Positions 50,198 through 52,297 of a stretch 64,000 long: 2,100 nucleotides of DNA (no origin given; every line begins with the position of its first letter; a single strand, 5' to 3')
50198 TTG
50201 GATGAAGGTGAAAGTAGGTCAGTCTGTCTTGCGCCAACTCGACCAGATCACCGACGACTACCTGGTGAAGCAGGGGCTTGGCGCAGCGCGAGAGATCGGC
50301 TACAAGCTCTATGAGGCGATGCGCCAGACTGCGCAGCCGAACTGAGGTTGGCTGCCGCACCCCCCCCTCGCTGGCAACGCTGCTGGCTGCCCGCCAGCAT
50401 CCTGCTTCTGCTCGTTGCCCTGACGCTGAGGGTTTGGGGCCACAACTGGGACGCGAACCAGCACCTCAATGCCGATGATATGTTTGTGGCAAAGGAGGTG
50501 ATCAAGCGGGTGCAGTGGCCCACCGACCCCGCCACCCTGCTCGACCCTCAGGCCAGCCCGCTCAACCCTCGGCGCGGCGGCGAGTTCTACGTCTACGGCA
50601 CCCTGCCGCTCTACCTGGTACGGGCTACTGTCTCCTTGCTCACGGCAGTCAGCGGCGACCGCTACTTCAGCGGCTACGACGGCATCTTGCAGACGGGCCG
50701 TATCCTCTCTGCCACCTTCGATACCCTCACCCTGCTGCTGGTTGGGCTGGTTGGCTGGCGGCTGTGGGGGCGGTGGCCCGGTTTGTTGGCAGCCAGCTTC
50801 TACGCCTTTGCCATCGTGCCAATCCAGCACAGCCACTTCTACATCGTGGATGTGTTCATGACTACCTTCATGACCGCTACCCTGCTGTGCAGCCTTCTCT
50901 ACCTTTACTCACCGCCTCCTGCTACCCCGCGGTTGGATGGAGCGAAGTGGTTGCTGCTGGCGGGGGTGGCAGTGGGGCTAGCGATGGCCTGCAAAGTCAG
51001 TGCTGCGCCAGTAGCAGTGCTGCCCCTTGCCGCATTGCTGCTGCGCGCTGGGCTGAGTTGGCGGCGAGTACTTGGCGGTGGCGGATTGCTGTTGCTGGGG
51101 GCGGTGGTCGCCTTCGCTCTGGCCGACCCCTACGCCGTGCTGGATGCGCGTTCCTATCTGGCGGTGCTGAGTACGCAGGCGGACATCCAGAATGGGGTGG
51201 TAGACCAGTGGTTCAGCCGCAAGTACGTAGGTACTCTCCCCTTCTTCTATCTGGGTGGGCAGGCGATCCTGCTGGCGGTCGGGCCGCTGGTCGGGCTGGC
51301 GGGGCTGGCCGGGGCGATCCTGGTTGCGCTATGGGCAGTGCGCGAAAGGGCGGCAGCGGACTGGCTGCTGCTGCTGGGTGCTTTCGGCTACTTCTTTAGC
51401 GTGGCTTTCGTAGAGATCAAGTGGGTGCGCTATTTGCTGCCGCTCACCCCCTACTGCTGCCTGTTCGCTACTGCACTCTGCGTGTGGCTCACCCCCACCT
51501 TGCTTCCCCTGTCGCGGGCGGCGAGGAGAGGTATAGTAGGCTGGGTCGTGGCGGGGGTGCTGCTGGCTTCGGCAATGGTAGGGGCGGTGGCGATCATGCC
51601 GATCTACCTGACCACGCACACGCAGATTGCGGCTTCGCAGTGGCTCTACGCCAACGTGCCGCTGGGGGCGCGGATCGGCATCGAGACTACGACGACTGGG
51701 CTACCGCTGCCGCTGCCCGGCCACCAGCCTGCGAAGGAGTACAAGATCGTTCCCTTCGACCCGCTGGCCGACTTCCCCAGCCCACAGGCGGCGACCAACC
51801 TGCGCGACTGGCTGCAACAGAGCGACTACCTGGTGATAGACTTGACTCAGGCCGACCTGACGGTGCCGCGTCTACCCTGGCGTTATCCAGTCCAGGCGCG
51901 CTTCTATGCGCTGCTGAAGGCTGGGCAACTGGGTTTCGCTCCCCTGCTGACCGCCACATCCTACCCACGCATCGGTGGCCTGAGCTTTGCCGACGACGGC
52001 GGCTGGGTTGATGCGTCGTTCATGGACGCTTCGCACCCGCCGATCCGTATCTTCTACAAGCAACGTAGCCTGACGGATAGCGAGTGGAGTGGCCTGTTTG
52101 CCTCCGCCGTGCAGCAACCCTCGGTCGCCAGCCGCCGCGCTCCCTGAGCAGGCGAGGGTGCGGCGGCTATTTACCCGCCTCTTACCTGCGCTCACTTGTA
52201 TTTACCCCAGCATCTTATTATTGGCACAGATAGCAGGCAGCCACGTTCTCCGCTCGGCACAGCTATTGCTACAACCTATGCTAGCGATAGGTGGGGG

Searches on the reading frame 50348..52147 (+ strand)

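Call 15: search_protein_families(library=pfam, proteins=[window:50348-52147:+], max_evalue=0.001)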
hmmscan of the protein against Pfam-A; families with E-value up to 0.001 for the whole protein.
window:50348-52147:+ (599 aa): 1 family
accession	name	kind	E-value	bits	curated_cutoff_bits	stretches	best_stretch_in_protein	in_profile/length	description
PF13231.12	PMT_2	-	5.4e-07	30.4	26.1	1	118-261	25-156/160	Dolichyl-phosphate-mannose-protein mannosyltransferase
